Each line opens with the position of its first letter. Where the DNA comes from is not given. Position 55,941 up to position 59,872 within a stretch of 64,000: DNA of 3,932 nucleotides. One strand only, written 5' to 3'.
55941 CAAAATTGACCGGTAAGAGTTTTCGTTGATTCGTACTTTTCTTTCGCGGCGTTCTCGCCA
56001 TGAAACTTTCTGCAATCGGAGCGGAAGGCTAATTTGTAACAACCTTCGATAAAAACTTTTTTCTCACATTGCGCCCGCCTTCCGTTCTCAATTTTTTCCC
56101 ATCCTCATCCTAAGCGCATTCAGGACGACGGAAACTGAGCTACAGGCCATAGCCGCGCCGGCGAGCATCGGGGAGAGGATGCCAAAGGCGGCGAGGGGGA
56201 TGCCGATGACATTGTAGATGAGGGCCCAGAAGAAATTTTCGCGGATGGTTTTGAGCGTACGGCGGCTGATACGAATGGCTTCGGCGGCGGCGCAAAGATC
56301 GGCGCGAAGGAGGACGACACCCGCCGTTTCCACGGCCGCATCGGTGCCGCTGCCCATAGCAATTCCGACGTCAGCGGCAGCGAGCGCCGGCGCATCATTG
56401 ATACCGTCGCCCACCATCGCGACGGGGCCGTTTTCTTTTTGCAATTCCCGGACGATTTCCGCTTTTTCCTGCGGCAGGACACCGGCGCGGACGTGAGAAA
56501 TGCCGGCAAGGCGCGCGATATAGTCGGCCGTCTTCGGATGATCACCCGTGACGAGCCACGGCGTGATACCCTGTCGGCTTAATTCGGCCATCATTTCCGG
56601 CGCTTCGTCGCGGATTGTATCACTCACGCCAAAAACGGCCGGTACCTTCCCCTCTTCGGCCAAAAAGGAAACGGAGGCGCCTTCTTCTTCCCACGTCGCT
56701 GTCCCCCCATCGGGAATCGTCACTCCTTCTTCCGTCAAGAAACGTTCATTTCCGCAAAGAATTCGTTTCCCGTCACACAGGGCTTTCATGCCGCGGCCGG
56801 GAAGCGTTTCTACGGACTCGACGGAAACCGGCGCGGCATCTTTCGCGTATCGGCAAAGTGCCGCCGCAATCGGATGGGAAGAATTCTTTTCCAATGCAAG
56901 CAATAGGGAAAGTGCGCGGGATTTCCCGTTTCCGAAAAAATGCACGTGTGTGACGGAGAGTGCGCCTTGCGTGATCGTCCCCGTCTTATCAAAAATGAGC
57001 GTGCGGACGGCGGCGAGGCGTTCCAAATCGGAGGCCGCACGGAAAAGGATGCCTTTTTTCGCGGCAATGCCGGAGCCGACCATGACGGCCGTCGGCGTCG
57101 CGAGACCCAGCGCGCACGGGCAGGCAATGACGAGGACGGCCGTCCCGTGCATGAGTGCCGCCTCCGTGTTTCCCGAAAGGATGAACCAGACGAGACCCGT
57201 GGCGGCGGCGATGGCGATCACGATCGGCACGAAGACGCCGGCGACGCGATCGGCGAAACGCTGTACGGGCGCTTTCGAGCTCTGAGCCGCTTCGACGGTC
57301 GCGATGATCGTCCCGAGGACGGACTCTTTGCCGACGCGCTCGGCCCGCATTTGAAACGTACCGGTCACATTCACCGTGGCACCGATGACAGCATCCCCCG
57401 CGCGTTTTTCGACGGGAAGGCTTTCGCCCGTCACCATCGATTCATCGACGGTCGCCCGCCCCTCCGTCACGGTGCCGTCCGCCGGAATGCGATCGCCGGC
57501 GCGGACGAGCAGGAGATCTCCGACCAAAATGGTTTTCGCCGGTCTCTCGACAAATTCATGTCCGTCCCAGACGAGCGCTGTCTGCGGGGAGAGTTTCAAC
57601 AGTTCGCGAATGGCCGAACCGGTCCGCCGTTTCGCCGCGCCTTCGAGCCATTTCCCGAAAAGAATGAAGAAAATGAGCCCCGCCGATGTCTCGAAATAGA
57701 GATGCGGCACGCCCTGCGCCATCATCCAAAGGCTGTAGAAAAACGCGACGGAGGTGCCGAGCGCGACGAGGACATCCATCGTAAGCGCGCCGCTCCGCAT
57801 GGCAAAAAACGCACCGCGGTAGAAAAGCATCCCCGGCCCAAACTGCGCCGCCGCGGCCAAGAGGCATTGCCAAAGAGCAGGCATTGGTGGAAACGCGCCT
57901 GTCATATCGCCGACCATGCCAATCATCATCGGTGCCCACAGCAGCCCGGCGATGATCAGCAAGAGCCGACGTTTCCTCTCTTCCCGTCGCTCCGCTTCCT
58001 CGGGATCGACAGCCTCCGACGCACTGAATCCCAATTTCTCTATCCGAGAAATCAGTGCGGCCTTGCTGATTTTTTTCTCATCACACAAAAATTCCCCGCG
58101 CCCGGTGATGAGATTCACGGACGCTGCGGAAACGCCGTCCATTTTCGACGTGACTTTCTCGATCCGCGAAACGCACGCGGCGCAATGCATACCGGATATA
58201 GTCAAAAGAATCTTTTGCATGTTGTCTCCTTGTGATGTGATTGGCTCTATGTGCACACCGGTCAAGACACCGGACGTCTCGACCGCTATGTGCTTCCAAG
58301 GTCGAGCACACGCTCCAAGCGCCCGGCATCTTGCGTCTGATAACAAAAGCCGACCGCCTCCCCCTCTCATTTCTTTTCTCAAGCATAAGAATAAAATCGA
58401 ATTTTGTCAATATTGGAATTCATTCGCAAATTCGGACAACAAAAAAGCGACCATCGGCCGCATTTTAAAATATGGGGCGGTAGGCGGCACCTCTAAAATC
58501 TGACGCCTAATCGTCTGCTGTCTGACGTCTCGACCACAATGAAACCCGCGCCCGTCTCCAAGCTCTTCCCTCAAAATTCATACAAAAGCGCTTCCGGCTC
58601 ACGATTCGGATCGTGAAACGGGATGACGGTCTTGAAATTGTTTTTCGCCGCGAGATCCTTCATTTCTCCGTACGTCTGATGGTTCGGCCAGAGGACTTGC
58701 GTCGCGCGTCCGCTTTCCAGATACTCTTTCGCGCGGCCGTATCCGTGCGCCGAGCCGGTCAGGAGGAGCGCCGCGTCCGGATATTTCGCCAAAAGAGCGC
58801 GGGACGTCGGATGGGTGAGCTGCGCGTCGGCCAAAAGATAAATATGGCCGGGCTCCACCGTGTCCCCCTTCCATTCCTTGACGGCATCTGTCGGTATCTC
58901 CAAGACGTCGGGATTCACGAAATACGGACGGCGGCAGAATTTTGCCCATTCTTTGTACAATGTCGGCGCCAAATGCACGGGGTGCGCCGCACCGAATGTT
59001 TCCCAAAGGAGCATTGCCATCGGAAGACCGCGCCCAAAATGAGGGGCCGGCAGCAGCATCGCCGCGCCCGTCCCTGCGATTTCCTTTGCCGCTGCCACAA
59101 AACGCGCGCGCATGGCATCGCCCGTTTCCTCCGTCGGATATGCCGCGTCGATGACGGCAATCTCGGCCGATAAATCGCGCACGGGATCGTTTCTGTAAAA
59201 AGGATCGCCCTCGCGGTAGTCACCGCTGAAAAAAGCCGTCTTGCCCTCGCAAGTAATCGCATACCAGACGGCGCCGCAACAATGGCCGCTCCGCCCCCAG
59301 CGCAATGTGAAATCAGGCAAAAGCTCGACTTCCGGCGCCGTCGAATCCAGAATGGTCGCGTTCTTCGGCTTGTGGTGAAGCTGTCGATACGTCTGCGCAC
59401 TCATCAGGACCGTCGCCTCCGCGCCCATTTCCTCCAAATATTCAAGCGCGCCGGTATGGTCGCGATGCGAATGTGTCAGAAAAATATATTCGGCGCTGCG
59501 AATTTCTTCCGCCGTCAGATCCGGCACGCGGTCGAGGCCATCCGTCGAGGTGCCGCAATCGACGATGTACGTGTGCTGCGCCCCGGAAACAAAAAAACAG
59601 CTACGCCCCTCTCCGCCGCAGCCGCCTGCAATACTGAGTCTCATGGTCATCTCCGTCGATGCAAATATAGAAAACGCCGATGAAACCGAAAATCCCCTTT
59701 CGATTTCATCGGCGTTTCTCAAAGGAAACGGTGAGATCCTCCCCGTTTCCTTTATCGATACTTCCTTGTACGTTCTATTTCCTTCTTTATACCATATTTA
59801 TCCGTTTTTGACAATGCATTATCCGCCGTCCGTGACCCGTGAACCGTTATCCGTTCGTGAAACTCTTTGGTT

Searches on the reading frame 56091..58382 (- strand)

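Call 51: search_protein_families(library=pfam, proteins=[window:56091-58382:-], max_evalue=0.00001)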
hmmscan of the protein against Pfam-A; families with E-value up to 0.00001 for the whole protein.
window:56091-58382:- (764 aa): 3 families
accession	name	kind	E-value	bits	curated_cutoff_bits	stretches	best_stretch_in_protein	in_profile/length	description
PF00122.25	E1-E2_ATPase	-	2.2e-57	193.9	28.1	1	263-443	1-181/181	E1-E2 ATPase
PF00702.32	Hydrolase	-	2.1e-33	116.8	26.4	1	459-671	1-191/191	haloacid dehalogenase-like hydrolase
PF00403.32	HMA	-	2e-12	47.8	24.8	1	60-119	2-61/62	Heavy-metal-associated domain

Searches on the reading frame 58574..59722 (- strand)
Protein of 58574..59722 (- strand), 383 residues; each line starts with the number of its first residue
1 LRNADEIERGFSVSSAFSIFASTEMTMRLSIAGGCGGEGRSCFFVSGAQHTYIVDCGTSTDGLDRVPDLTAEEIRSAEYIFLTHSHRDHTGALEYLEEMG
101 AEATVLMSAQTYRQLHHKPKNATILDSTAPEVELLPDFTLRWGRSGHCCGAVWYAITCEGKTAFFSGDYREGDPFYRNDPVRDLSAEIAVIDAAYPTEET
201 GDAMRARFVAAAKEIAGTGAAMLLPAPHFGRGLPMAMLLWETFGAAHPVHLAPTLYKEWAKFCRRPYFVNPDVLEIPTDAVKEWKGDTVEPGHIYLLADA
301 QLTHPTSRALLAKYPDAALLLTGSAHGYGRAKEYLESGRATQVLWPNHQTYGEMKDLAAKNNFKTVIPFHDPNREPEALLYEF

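Call 51: search_protein_families(library=pfam, proteins=[window:58574-59722:-], max_evalue=0.00001)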
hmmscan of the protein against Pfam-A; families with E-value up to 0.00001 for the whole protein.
window:58574-59722:- (383 aa): 2 families
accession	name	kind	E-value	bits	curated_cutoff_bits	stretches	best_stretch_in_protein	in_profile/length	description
PF00753.33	Lactamase_B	-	1.4e-09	38.6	22.7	1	37-122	3-89/196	Metallo-beta-lactamase superfamily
PF12706.13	Lactamase_B_2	-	2.9e-07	30.8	27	1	51-127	2-82/200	Beta-lactamase superfamily domain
